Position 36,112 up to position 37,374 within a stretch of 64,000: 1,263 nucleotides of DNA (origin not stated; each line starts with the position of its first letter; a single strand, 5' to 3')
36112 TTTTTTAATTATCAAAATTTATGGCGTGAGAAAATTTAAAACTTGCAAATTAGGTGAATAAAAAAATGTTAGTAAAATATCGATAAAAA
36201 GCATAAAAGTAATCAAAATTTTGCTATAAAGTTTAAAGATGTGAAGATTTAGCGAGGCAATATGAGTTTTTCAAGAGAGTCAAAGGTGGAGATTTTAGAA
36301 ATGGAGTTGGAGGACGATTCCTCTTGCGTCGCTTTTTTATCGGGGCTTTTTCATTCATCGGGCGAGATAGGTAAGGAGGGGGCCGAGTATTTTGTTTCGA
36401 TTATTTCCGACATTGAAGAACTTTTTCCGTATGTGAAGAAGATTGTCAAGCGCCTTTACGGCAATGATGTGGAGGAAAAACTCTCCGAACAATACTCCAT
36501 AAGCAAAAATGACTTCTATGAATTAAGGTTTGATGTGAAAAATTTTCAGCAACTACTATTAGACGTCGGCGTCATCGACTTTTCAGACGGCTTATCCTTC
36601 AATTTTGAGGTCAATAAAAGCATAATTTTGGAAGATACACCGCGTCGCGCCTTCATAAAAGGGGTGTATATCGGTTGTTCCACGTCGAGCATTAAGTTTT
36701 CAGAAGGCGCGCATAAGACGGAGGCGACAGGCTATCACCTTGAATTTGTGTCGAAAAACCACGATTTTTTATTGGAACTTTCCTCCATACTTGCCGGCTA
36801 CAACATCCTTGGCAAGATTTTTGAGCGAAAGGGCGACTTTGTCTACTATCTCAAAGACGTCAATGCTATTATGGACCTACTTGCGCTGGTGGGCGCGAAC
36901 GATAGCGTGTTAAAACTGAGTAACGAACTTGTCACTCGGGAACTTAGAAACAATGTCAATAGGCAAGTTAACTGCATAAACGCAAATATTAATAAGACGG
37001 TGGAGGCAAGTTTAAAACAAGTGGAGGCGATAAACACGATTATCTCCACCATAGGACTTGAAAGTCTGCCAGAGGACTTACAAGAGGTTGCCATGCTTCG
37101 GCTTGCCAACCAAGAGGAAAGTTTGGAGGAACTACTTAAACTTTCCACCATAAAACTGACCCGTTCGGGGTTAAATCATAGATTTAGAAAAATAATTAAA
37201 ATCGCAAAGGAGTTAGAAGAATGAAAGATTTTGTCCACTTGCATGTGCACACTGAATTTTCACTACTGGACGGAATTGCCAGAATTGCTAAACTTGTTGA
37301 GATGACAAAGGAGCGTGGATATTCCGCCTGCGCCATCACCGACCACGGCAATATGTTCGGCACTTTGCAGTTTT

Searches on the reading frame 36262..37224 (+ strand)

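Call 24: search_protein_families(library=pfam, proteins=[window:36262-37224:+])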
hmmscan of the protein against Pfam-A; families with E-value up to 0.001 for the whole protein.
window:36262-37224:+ (320 aa): 4 families
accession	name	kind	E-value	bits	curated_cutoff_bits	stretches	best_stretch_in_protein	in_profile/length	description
PF02650.20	HTH_WhiA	-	2.7e-30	105.1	27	1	232-315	1-84/84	WhiA C-terminal HTH domain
PF14527.11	LAGLIDADG_WhiA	-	9.2e-26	90.2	23.2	1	146-229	10-93/93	WhiA LAGLIDADG-like domain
PF14528.11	LAGLIDADG_3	-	1.7e-05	25.4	22.5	0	23-99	4-78/82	LAGLIDADG-like domain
PF10298.14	WhiA_N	-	0.00014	22.3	23.4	1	24-104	6-85/86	WhiA N-terminal LAGLIDADG-like domain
